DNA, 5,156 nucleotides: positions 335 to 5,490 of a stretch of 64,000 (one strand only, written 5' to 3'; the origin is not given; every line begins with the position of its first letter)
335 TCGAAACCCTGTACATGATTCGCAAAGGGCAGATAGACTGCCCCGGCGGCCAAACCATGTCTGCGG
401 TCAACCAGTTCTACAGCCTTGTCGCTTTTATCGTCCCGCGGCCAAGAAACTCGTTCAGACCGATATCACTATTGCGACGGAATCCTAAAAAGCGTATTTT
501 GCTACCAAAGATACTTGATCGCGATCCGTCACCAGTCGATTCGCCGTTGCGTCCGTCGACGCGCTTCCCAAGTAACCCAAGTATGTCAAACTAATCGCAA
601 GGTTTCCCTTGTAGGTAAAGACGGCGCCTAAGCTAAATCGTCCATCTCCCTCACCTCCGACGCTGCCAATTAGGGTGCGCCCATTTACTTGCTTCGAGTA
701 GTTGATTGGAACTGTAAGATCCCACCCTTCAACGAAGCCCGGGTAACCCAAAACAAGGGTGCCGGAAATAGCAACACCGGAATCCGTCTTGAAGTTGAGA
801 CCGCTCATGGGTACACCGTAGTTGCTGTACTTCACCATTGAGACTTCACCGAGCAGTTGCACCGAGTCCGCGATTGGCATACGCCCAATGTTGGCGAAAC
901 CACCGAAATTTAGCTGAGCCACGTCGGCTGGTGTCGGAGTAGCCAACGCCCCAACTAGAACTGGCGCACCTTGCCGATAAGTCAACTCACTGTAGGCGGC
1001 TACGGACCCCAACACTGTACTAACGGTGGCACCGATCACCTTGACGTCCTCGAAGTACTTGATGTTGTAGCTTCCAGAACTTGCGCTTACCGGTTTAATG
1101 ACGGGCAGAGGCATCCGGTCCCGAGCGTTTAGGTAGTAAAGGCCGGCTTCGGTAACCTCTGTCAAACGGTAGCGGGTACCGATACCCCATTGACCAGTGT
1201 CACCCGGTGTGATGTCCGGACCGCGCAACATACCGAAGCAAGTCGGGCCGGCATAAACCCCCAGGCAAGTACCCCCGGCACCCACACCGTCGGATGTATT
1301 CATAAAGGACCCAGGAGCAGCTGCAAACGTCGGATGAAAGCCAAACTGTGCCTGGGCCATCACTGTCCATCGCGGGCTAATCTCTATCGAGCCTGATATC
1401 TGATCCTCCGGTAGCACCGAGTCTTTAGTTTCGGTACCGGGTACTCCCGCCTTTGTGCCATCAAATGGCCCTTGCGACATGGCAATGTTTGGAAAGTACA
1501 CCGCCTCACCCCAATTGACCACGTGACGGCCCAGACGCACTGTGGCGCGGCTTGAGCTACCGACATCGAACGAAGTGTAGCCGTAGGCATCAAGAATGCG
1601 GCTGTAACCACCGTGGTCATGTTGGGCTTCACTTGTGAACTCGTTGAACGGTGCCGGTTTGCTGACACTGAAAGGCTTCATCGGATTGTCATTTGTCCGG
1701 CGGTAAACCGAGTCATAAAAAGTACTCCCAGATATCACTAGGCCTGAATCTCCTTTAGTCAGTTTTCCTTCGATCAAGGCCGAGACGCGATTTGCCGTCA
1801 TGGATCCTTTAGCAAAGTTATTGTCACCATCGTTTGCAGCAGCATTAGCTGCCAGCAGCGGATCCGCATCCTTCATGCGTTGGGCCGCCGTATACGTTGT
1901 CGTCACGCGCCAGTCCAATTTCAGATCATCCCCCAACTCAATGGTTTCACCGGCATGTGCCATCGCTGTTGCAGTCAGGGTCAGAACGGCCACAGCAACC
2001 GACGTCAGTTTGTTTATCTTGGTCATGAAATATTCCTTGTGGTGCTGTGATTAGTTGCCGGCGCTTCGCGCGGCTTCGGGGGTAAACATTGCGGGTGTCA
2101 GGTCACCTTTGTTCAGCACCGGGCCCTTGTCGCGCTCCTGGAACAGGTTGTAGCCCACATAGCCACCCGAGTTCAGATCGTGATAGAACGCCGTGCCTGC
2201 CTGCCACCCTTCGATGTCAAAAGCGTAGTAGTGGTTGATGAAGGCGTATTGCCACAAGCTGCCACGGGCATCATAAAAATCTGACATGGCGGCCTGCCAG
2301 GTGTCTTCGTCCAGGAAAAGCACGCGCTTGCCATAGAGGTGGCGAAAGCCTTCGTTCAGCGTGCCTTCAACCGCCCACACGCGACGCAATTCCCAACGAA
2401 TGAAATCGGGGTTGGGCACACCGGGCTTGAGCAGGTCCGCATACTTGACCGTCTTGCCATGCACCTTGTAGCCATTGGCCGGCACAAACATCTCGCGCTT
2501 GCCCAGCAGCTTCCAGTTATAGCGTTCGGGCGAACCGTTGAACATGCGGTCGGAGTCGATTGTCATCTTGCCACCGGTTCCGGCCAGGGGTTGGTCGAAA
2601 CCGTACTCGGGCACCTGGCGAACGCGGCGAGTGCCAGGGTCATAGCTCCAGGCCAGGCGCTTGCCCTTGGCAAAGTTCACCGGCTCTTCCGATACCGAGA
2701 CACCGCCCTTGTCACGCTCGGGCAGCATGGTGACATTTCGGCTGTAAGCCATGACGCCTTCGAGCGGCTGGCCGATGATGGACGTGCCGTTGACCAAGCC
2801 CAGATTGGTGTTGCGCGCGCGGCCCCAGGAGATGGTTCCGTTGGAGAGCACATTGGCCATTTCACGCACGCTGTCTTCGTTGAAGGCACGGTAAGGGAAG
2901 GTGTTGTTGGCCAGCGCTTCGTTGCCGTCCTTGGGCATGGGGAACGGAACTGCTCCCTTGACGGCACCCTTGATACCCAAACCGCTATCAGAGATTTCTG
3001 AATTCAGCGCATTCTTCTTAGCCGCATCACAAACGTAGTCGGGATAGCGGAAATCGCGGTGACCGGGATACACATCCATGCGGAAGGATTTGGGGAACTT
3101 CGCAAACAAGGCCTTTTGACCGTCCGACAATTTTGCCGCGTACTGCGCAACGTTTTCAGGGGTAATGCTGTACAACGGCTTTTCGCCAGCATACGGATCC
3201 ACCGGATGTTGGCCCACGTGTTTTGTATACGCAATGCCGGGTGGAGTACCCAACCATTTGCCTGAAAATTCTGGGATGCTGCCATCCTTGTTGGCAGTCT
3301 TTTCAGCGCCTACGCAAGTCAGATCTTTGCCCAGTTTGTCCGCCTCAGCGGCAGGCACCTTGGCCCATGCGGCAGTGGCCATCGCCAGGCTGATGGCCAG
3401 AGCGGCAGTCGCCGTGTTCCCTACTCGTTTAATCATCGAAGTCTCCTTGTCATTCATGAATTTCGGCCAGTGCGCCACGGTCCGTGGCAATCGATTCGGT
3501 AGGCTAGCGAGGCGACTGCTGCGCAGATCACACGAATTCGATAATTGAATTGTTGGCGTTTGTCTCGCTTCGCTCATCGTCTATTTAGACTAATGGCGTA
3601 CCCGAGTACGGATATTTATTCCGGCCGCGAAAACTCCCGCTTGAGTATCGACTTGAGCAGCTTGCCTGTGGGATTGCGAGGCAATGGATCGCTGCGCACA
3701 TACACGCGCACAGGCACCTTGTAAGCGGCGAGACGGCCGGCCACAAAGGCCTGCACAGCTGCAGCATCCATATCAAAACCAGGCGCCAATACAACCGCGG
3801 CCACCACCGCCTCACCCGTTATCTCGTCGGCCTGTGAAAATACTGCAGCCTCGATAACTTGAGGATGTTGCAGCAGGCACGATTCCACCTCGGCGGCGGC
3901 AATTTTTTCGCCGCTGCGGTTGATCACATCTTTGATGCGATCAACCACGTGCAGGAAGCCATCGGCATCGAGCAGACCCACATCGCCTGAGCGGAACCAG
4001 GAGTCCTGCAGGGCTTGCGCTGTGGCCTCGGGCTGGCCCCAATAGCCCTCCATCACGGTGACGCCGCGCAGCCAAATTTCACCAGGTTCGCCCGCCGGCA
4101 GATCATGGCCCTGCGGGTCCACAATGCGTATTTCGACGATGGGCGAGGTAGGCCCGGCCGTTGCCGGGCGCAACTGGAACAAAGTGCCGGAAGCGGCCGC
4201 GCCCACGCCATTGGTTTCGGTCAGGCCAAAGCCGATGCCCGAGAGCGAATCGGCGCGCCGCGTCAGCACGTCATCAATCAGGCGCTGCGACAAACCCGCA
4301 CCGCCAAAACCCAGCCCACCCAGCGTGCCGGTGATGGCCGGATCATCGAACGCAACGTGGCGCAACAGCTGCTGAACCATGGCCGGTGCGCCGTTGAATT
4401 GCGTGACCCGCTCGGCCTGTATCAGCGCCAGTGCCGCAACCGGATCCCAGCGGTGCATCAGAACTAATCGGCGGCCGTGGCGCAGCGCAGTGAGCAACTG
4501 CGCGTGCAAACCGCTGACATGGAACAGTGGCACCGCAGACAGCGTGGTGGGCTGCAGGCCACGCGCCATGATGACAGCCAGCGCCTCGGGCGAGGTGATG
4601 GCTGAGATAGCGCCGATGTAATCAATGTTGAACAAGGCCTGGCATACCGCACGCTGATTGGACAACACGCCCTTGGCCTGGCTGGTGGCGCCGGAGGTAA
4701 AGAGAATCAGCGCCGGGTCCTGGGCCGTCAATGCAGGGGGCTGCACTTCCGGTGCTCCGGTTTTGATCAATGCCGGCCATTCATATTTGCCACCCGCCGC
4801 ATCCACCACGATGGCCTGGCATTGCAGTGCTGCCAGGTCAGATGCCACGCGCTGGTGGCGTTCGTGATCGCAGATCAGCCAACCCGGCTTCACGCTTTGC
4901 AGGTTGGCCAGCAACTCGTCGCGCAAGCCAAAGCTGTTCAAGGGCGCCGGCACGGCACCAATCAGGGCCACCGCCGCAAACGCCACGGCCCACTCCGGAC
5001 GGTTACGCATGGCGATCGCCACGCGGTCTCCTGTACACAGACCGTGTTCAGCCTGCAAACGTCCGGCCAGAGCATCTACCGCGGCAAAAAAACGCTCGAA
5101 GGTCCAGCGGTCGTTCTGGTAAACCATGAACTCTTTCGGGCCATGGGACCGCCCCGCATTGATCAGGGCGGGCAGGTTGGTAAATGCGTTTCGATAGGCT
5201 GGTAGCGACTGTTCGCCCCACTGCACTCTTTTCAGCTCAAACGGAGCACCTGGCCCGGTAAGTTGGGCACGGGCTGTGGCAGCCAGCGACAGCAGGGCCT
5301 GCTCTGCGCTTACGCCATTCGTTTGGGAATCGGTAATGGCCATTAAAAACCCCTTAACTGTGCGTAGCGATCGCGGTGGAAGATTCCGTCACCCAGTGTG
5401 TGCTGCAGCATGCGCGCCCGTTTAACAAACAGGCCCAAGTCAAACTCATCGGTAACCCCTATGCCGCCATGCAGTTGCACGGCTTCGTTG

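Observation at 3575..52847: A 20-bp dyad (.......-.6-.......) recurs in ten promoter gaps of the steroid island: candidate regulon operator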

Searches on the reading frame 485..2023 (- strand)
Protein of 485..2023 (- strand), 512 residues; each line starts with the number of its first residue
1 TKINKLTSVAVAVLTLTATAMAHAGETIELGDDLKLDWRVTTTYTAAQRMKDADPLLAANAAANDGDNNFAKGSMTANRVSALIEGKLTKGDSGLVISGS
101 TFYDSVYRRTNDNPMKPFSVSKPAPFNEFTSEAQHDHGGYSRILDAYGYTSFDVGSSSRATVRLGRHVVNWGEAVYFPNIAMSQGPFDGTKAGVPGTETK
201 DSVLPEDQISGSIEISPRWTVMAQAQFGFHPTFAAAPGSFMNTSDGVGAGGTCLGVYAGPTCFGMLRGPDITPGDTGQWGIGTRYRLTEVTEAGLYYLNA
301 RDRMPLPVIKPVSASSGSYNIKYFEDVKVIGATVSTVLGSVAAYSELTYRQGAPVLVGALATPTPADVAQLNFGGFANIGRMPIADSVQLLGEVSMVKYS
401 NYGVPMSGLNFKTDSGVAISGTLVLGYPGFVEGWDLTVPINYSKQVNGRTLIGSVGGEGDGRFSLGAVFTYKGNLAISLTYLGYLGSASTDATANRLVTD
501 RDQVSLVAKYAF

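Call 10: search_protein_families(library=pfam, proteins=[window:485-2023:-], max_evalue=0.00001)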
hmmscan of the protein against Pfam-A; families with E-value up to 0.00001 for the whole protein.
window:485-2023:- (512 aa): 1 family
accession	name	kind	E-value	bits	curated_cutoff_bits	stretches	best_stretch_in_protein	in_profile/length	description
PF06980.17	DUF1302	-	2.1e-111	374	23.2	1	7-512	3-541/541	Protein of unknown function (DUF1302)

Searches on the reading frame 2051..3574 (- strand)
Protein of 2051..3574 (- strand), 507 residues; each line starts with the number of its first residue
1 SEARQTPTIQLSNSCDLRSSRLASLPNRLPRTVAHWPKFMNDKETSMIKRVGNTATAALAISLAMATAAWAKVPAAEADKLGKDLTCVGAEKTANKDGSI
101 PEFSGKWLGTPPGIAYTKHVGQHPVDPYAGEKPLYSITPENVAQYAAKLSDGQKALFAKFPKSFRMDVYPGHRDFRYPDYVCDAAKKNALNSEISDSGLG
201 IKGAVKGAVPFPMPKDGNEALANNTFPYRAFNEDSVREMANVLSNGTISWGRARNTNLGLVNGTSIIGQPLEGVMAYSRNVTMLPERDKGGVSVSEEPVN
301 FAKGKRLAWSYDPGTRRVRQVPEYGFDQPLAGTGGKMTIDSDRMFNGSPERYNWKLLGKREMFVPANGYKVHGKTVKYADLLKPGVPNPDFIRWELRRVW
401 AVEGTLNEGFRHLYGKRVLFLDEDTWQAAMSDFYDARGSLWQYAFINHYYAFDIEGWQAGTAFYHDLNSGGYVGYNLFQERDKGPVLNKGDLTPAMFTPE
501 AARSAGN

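Call 10: search_protein_families(library=pfam, proteins=[window:2051-3574:-], max_evalue=0.00001)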
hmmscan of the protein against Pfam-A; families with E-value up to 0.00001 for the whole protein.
window:2051-3574:- (507 aa): 1 family
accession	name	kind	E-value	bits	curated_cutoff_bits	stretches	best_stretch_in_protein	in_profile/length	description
PF07044.18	DUF1329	-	2.9e-106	356.3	23.1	1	136-502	1-367/368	Protein of unknown function (DUF1329)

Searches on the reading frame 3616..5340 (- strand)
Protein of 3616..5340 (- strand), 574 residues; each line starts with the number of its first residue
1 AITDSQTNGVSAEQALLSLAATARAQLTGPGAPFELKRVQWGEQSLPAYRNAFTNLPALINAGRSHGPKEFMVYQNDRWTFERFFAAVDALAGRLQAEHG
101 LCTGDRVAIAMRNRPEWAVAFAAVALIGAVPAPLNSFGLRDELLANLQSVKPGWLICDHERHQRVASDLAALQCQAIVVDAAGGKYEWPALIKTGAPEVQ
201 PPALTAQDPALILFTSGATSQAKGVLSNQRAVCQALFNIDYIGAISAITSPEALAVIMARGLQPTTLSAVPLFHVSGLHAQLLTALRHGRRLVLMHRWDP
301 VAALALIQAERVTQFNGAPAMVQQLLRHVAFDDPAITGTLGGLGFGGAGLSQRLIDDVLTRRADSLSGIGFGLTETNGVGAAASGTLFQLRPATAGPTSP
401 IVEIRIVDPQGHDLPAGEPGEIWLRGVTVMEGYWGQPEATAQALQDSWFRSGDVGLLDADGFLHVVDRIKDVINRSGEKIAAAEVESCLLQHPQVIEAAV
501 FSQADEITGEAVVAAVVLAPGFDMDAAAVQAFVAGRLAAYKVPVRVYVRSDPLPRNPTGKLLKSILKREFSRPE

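Call 10: search_protein_families(library=pfam, proteins=[window:3616-5340:-], max_evalue=0.00001)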
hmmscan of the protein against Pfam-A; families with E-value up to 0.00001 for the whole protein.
window:3616-5340:- (574 aa): 2 families
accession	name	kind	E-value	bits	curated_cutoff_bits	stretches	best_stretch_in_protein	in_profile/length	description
PF00501.34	AMP-binding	-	4.6e-67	226.9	29.9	1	64-434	6-384/384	AMP-binding enzyme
PF13193.12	AMP-binding_C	-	4e-17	63.3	24.5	1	484-560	1-76/76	AMP-binding enzyme C-terminal domain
